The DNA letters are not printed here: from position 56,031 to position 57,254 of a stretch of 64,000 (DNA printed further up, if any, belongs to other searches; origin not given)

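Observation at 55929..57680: RHH DNA-binding protein + FtsZ/tubulin GTPase lacking the C-terminal domain and T7 loop + tiny 2-TM protein: candidate cytomotive/segregation or membrane-remodelling cassette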

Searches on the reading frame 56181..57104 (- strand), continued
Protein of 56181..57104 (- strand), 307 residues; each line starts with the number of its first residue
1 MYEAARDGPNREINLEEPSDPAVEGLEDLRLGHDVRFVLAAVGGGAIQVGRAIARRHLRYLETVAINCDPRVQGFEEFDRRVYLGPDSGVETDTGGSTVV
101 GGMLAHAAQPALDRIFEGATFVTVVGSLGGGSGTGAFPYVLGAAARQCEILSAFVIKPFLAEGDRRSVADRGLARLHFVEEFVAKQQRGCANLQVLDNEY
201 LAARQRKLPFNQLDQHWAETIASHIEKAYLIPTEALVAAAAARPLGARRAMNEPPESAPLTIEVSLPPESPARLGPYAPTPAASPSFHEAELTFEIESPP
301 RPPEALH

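Call 24: find_related_loci(query=A4, collection=genome_contigs, flank=8000)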
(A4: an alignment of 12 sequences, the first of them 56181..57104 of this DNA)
Query A4 (307 aa) in genome_contigs; peptide patterns used: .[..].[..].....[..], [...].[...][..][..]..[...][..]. (x = any residue, [..] = any of these).
235 stretches matched a pattern; 104 encode a relative of the query (tblastn E <= 1e-3); the best 80 are kept; 80 distinct loci.
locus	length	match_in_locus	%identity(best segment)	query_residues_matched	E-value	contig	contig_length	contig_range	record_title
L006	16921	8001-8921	96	1-307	0e+0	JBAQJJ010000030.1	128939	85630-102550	MAG: Thermoplasmata archaeon isolate MFD06594_ilm_asm_bin23 k127_236448, whole genome shotgun sequence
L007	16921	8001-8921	87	1-307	3e-157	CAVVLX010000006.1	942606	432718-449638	MAG: uncultured Thermoplasmata archaeon isolate MFD09222.bin.2.58 genome assembly, contig: contig_44249, whole genome sh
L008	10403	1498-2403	58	2-305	4e-95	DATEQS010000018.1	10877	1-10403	MAG TPA_asm: Thermoplasmata archaeon isolate SMAG_U9053 k141_1054790, whole genome shotgun sequence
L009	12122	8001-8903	58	2-303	1e-94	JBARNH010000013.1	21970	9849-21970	MAG: Thermoplasmata archaeon isolate MFD06118_ilm_asm_bin36 k127_370576, whole genome shotgun sequence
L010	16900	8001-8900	58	2-303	2e-94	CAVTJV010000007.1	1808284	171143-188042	MAG: uncultured Thermoplasmata archaeon isolate MFD05580.bin.2.18 genome assembly, contig: contig_5847, whole genome sho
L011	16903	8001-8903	54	2-303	1e-94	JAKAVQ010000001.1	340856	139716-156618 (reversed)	MAG: Thermoplasmata archaeon isolate YP4.bin112 NODE_14_length_340856_cov_4.546299, whole genome shotgun sequence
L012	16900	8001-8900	57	2-303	5e-94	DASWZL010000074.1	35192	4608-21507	MAG TPA_asm: Thermoplasmata archaeon isolate SMAG_U3737 k141_4915, whole genome shotgun sequence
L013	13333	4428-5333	57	2-305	7e-94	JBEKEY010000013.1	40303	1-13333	MAG: Thermoplasmata archaeon isolate SPRUCE 217 SPRUCE_217_13, whole genome shotgun sequence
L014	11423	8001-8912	54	1-305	1e-93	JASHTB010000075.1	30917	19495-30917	MAG: Thermoplasmata archaeon isolate JOPF142 JOPF_A102_contig_72352, whole genome shotgun sequence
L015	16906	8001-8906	58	2-305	2e-93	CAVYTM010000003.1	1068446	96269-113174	MAG: uncultured Thermoplasmata archaeon isolate MFD09222.bin.2.162 genome assembly, contig: contig_60308, whole genome s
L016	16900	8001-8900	58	2-305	4e-93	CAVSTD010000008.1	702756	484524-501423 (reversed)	MAG: uncultured Thermoplasmata archaeon isolate MFD09222.bin.2.158 genome assembly, contig: contig_49020, whole genome s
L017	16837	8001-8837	60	29-305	2e-93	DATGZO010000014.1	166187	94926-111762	MAG TPA_asm: Thermoplasmata archaeon isolate SMAG_U10666 k141_1253946, whole genome shotgun sequence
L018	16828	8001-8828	60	29-305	8e-93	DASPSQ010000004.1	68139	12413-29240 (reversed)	MAG TPA_asm: Thermoplasmata archaeon isolate SMAG_U12255 k141_755650, whole genome shotgun sequence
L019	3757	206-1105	57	2-303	6e-93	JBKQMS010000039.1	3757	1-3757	MAG: Thermoplasmata archaeon isolate LABRr1A1B1C__bin_68 LABRr1A1B1C_000000209452, whole genome shotgun sequence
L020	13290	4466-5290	59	29-305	3e-92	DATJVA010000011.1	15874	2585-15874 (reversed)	MAG TPA_asm: Thermoplasmata archaeon isolate SMAG_U15060 k141_708026, whole genome shotgun sequence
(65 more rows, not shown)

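Call 26: find_encoding_contigs(protein=P0131, flank=8000, max_places=3)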
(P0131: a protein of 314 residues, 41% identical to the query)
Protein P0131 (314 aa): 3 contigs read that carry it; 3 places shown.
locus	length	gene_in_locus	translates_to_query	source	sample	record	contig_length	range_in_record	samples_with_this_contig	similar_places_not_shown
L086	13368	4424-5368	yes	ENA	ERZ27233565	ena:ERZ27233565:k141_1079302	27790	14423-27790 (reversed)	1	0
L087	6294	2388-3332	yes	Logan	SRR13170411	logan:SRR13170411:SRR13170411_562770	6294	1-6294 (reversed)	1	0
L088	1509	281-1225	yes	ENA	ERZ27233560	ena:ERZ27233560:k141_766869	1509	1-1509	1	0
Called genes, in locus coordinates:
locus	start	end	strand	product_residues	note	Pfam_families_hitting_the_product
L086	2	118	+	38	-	?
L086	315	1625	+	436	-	PF19300:BPD_transp_1_N (weak), PF00528:BPD_transp_1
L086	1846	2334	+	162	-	PF00334:NDK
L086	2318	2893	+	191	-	PF01300:Sua5_yciO_yrdC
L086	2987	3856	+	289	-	PF00557:Peptidase_M24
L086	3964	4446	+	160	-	-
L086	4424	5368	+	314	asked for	PF00091:Tubulin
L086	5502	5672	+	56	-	-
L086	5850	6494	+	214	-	-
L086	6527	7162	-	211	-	PF20046:DUF6448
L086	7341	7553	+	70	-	-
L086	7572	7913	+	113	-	PF01037:AsnC_trans_reg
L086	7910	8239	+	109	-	PF03685:UPF0147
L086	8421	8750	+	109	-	PF01191:RNA_pol_Rpb5_C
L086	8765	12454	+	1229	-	PF04563:RNA_pol_Rpb2_1, PF04561:RNA_pol_Rpb2_2, PF04565:RNA_pol_Rpb2_3, PF04566:RNA_pol_Rpb2_4, PF04567:RNA_pol_Rpb2_5, PF00562:RNA_pol_Rpb2_6, PF04560:RNA_pol_Rpb2_7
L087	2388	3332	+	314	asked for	PF00091:Tubulin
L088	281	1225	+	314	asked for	PF00091:Tubulin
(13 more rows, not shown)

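Call 27: find_encoding_contigs(protein=P0134, flank=8000, max_places=3)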
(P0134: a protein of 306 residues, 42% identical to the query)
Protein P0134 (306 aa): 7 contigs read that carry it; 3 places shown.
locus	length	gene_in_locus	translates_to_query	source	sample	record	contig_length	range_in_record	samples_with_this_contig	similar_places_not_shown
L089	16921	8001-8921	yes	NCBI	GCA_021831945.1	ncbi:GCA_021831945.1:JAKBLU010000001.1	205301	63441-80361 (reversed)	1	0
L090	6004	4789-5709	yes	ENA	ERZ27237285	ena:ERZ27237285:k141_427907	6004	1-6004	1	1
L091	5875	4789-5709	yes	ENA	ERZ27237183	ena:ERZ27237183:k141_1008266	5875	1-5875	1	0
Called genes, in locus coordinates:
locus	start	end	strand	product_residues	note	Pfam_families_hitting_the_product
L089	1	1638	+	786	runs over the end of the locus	PF01326:PPDK_N, PF00391:PEP-utilizers, PF02896:PEP-utilizers_C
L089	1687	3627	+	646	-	PF02737:3HCDH_N, PF03446:NAD_binding_2 (weak), PF00725:3HCDH, PF00378:ECH_1, PF16113:ECH_2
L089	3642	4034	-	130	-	PF01597:GCV_H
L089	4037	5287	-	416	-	PF05221:AdoHcyase, PF02826:2-Hacid_dh_C (weak), PF00670:AdoHcyase_NAD, PF07991:KARI_N (weak)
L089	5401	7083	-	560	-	-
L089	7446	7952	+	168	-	-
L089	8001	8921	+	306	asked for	-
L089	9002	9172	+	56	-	-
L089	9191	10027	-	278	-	PF09754:PAC2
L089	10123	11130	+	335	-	PF00752:XPG_N, PF00867:XPG_I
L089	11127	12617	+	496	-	PF07837:FTCD_N, PF02971:FTCD, PF04961:FTCD_C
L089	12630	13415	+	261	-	PF01872:RibD_C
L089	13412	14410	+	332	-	PF01557:FAA_hydrolase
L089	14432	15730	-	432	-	PF01896:DNA_primase_S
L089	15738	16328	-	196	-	PF00013:KH_1 (weak), PF21800:KH_KRR1_2nd (weak), PF22891:KH_PNO1_2nd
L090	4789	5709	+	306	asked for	-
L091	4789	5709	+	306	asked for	-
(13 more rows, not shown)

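Call 28: find_encoding_contigs(protein=P0127, flank=8000, max_places=2)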
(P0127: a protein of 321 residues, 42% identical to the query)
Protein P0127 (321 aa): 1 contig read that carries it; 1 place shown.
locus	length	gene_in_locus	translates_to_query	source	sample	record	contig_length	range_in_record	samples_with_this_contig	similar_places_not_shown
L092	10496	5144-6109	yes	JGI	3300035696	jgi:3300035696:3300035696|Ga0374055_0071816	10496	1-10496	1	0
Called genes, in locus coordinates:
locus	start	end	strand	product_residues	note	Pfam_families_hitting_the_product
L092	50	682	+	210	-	PF13393:tRNA-synt_His, PF03129:HGTP_anticodon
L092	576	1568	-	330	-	PF14811:TPD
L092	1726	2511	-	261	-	PF00535:Glycos_transf_2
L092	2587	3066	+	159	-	PF00334:NDK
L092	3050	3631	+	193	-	PF01300:Sua5_yciO_yrdC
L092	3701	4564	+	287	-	PF00557:Peptidase_M24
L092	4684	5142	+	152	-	-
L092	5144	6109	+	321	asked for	PF00091:Tubulin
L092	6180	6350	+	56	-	-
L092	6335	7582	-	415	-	PF01921:tRNA-synt_1f (faint), PF01406:tRNA-synt_1e, PF09334:tRNA-synt_1g (weak), PF00133:tRNA-synt_1 (weak)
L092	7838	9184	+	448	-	-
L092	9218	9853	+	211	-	PF06197:DUF998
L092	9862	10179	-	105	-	PF18446:DUF5611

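Call 29: find_encoding_contigs(protein=P0123, flank=8000, max_places=2)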
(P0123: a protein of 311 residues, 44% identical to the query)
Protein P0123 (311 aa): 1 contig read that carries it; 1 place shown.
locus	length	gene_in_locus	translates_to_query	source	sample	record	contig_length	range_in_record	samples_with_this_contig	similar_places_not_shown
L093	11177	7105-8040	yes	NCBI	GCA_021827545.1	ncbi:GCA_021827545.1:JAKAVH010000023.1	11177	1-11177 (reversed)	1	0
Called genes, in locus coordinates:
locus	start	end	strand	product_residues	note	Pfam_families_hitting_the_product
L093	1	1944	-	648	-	?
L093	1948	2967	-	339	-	PF18093:Trm5_N, PF25133:TYW2_N_2, PF02475:TRM5-TYW2_MTfase, PF05175:MTS (weak), PF13649:Methyltransf_25 (weak)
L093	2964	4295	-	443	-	PF01676:Metalloenzyme, PF10143:PhosphMutase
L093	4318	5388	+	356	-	-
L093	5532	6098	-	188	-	-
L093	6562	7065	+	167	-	PF01402:RHH_1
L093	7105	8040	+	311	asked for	PF00091:Tubulin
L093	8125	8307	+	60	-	-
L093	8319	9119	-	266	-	PF09754:PAC2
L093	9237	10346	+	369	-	PF13384:HTH_23 (weak), PF13551:HTH_29 (weak), PF13565:HTH_32, PF13358:DDE_3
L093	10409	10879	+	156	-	-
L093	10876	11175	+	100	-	?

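Call 30: find_encoding_contigs(protein=P0130, flank=8000, max_places=2)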
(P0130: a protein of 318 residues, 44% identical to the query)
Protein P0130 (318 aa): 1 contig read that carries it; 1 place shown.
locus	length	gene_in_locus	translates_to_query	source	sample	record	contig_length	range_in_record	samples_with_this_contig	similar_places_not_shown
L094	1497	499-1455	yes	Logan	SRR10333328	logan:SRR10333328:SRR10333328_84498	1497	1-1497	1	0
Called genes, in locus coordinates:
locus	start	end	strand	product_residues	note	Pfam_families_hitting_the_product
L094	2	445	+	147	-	?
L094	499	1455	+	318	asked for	-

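Call 49: predict_structure(alignment_id=A7)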
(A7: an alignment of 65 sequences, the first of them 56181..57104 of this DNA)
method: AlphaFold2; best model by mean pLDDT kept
length: 307 residues; sequences in the alignment: 65
mean_pLDDT: 80.3   pTM: 0.72
mean pLDDT of the five models: 80.3, 79.8, 78.5, 78.1, 77.4
residues with pLDDT >= 90: 179; 70-90: 34; 50-70: 42; < 50: 52
segments of 3 or more residues with pLDDT < 50: 1-19, 260-269, 273-281, 283-286
pLDDT, mean of each block of 10 residues (from residue 1): 34 42 59 89 97 94 95 94 80 73 95 97 96 95 98 98 96 97 98 98 95 97 96 89 66 50 45 47 49 65 61
secondary structure, 60 per line:
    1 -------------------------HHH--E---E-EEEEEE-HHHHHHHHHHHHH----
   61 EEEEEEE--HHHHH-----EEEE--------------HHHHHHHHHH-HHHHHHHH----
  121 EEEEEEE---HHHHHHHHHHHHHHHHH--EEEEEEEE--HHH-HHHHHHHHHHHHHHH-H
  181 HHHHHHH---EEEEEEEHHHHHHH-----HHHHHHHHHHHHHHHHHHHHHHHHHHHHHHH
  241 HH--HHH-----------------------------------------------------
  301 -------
elements in order: E37-42 H44-56 E61-67 H70-74 E80-83 H98-107 H109-116 E121-127 H131-147 E150-157 H164-178 H180-187 E191-197 H198-204 H210-242

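Call 53: fold_search(model_id=the predicted structure, library=pdb)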
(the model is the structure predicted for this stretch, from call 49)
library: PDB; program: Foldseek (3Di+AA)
matches with E <= 10: 1911; with E <= 0.001: 334
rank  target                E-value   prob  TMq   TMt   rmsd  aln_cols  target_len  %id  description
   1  4e6e                  2.0e-11  1.00  0.51  0.52   3.2       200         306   24  Crystal structure of a putative cell division protein FtsZ (Tfu_1113) from Thermobifida fusca YX-ER1 at 2.22 A resolutio (released 2012-06-06)
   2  5h5h                  2.7e-11  1.00  0.54  0.54   2.9       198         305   21  Staphylococcus aureus FtsZ-GDP R29A mutant in T state (released 2017-05-24)
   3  7oja                  2.9e-11  1.00  0.53  0.53   2.9       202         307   20  SaFtsZ(D210N) complexed with GDP (released 2022-03-02)
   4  6rvn                  3.3e-11  1.00  0.54  0.54   2.9       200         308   21  aFtsz-GDP-Wat (released 2020-02-19)
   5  1rlu_A                3.5e-11  1.00  0.53  0.54   2.9       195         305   24  Mycobacterium tuberculosis FtsZ in complex with GTP-gamma-S (released 2004-08-31)
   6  5xdv                  3.5e-11  1.00  0.52  0.53   2.9       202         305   21  Staphylococcus aureus FtsZ 12-316 G196S complexed with TXA6101 (released 2017-08-02)
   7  5v68_C                3.5e-11  1.00  0.52  0.53   3.2       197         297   24  Crystal structure of cell division protein FtsZ from Mycobacterium tuberculosis bounded via the T9 loop (released 2017-03-29)
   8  6yd1                  5.3e-11  1.00  0.54  0.54   2.8       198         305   21  SaFtsZ-DFMBA (released 2021-07-28)
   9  7ohk                  5.3e-11  1.00  0.54  0.54   2.9       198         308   21  SaFtsZ complexed with GDP, BeF3- and Mg2+ (released 2022-03-02)
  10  1w5f_A                6.0e-11  1.00  0.51  0.50   3.2       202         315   21  FtsZ, T7 mutated, domain swapped (T. maritima) (released 2004-12-01)
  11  6ym9_A                7.2e-11  1.00  0.53  0.52   2.9       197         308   24  Mycobacterium tuberculosis FtsZ in complex with GTP-gamma-S (released 2021-04-21)
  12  1ofu_A                7.2e-11  1.00  0.52  0.52   2.7       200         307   23  Crystal structure of SulA:FtsZ from Pseudomonas aeruginosa (released 2003-06-19)
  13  6y1v_A                7.6e-11  1.00  0.53  0.53   2.9       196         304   24  Mycobacterium tuberculosis FtsZ-GTP-gamma-S in complex with 4-hydroxycoumarin (released 2021-06-09)
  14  5v68_F                7.6e-11  1.00  0.52  0.53   3.1       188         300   26  Crystal structure of cell division protein FtsZ from Mycobacterium tuberculosis bounded via the T9 loop (released 2017-03-29)
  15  6ym1_A                8.1e-11  1.00  0.52  0.53   2.4       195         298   22  Mycobacterium tuberculosis FtsZ in complex with GDP (released 2021-04-14)
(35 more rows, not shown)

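Call 65: list_cluster_members(proteins=[P0143, P0144, P0145, P0149, P0150, P0151, P0152, P0153, P0156, P0158])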
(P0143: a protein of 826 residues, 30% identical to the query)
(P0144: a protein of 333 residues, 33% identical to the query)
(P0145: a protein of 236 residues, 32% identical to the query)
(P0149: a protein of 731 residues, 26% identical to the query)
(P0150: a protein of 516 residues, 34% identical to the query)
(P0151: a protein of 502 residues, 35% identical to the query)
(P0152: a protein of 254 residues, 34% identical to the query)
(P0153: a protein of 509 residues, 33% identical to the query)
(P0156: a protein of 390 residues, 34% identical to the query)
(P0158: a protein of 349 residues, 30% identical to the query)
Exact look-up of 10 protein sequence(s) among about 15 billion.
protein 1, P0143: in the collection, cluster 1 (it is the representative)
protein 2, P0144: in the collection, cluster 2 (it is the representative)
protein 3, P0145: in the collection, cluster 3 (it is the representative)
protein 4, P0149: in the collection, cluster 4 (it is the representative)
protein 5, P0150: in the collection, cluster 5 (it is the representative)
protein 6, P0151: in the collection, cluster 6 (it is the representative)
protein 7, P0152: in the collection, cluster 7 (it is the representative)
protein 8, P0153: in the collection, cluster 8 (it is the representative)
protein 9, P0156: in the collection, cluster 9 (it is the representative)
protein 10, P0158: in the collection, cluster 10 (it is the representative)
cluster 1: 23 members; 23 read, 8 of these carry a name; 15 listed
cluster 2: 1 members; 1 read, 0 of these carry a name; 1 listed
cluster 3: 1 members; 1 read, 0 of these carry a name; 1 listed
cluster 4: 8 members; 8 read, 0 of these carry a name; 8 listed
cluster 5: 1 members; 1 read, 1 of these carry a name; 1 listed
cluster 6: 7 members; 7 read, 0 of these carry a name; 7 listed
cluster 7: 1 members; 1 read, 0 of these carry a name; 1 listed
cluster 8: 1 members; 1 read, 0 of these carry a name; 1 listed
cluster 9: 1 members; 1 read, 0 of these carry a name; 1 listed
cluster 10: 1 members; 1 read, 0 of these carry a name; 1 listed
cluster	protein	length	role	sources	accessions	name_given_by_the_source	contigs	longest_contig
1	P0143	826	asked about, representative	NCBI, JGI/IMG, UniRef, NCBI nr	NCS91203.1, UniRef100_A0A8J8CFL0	MAG: cell division protein FtsZ [Candidatus Altiarchaeum hamiconexum] | Cell division protein FtsZ n=1 Tax=Candidatus Altarchaeum hamiconexum TaxID=1803513 ... | cell division protein FtsZ [Candidatus Altarchaeum hamiconexum]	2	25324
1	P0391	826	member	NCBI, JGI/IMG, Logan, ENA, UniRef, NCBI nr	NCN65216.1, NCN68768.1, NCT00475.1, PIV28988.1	MAG: hypothetical protein COS36_00095 [Candidatus Altarchaeum sp. ... | Cell division protein FtsZ n=1 Tax=Candidatus Altarchaeum hamiconexum TaxID=1803513 ... | cell division protein FtsZ [Candidatus Altarchaeum hamiconexum]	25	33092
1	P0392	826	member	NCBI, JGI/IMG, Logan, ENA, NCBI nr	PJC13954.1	MAG: hypothetical protein CO063_03340 [Candidatus Altarchaeum sp. ...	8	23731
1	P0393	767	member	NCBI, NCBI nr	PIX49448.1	MAG: hypothetical protein COZ53_00650 [Candidatus Altarchaeum sp. ...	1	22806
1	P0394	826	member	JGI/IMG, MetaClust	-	\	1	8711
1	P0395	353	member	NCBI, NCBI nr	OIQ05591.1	MAG: cell division protein FtsZ [Candidatus Altarchaeum sp. CG2_30_32_3053]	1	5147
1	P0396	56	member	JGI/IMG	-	hypothetical protein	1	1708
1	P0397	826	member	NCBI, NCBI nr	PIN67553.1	MAG: hypothetical protein COV98_02470 [Candidatus Altarchaeum sp. ...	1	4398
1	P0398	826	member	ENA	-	-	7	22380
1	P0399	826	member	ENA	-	-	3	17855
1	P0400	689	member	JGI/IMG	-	-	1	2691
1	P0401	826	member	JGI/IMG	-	-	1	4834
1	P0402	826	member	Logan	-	-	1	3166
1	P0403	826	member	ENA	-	-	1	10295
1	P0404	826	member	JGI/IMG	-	-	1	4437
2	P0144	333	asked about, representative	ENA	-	-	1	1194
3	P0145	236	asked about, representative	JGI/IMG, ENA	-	-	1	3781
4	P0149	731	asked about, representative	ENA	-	-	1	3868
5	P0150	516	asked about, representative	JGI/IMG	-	cell division protein FtsZ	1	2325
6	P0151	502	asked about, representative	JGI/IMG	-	-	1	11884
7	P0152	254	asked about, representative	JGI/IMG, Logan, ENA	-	-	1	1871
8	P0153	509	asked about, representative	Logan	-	-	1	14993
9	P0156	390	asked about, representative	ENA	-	-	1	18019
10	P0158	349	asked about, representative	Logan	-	-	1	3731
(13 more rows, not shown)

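Call 67: find_related_loci(query=A4, collection=viral_contigs, flank=5000)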
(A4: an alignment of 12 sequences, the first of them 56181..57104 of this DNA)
Query A4 (307 aa) in viral_contigs; peptide patterns used: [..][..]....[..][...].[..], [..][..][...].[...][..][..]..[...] (x = any residue, [..] = any of these).
51 stretches matched a pattern, but none encodes a relative of the query by tblastn (E <= 1e-3).

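Call 68: search_dna_similar(query=window:56181-57104:-, collection=plasmids, mode=protein, max_evalue=0.001, max_rows=10)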
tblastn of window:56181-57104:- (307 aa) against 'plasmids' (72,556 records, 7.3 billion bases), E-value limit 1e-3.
No match.

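Call 76: search_protein_families(library=padloc, proteins=[window:56181-57104:-], max_evalue=0.01)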
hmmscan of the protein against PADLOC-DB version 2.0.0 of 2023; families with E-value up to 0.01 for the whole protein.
window:56181-57104:- (307 aa): 0 families

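Call 97: find_encoding_contigs(protein=P0184, flank=5000, max_places=2)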
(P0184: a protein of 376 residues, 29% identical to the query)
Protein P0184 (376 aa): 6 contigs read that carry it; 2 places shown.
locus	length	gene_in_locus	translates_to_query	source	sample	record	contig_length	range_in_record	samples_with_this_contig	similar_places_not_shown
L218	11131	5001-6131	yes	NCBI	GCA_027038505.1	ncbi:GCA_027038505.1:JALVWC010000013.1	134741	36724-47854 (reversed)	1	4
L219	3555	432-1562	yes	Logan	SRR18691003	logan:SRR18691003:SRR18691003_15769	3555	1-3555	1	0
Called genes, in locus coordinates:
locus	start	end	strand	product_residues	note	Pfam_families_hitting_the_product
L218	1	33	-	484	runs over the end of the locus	PF01425:Amidase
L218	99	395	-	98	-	PF02686:GatC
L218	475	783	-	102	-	PF01096:Zn_ribbon_TFIIS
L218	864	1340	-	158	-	-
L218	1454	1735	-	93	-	PF13656:RNA_pol_L_2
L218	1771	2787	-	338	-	PF01866:Diphthamide_syn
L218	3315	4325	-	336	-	PF05673:DUF815 (faint), PF01637:ATPase_2 (weak), PF07693:KAP_NTPase (faint), PF13191:AAA_16, PF13401:AAA_22, PF24883:NPHP3_N (faint), PF00004:AAA, PF22703:Cdc6_lid, +1 more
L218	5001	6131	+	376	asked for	PF00091:Tubulin, PF12327:FtsZ_C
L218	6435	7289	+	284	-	PF01145:Band_7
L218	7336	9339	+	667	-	PF04675:DNA_ligase_A_N, PF01068:DNA_ligase_A_M, PF04679:DNA_ligase_A_C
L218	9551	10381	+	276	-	PF01978:TrmB, PF11495:TrmB_EBD_N (faint)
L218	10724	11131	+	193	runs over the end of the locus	PF09721:Exosortase_EpsH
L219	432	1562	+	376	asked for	PF00091:Tubulin, PF12327:FtsZ_C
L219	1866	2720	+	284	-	PF01145:Band_7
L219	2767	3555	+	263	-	?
